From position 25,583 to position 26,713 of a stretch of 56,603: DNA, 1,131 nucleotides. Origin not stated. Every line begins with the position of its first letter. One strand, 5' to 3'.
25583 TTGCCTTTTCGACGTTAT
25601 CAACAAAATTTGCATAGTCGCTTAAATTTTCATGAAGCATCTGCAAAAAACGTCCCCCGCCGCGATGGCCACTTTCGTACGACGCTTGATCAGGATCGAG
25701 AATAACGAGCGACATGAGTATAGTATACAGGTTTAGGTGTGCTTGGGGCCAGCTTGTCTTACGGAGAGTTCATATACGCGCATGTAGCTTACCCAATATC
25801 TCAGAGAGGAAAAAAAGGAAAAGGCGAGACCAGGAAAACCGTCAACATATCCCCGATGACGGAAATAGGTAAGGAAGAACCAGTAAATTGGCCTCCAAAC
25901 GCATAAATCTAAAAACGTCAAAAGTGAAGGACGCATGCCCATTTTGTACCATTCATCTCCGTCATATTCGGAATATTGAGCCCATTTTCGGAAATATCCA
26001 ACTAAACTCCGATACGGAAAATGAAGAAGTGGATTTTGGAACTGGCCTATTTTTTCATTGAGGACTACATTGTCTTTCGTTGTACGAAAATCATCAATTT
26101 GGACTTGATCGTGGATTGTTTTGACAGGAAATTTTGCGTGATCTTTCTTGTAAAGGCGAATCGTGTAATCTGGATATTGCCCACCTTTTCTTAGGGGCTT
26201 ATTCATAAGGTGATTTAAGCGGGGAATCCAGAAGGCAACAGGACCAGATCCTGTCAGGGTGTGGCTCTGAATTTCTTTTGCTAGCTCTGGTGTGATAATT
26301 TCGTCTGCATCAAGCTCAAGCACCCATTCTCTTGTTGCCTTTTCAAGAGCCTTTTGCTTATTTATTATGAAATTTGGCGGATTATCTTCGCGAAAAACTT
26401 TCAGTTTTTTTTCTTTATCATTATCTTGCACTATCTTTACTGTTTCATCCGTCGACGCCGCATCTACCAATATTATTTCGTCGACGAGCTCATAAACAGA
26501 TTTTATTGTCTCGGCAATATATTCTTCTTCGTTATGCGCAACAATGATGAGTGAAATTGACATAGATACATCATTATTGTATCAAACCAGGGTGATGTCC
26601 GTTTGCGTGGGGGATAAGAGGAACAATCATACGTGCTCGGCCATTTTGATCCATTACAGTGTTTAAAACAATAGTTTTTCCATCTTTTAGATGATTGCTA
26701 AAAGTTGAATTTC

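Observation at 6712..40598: Eight GC-rich single-gene mini-cassettes (ten ORFs) inserted in intergenic gaps of an AT-rich genome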

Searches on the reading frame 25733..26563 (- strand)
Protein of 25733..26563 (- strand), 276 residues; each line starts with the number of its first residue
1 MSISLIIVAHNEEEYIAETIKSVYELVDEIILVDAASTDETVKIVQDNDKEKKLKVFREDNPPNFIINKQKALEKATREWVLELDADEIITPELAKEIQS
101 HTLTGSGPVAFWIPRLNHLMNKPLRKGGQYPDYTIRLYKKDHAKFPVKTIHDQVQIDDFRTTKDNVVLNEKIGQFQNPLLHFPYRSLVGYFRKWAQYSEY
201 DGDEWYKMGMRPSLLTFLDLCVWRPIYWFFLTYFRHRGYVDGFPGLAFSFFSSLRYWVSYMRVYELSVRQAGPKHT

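Call 65: search_protein_families(library=pfam, proteins=[window:25733-26563:-], max_evalue=0.001)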
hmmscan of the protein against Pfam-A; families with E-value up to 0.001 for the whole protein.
window:25733-26563:- (276 aa): 3 families
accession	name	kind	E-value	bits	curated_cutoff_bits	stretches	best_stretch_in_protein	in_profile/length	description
PF00535.33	Glycos_transf_2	-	3.1e-21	76.5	23.3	1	4-100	1-105/168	Glycosyl transferase family 2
PF13704.12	Glyco_tranf_2_4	-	4.7e-07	30.6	27.5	1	10-92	1-86/98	Glycosyl transferase family 2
PF10111.15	Glyco_tranf_2_2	-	0.00071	19.6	27.3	1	7-95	6-99/276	Glycosyltransferase like family 2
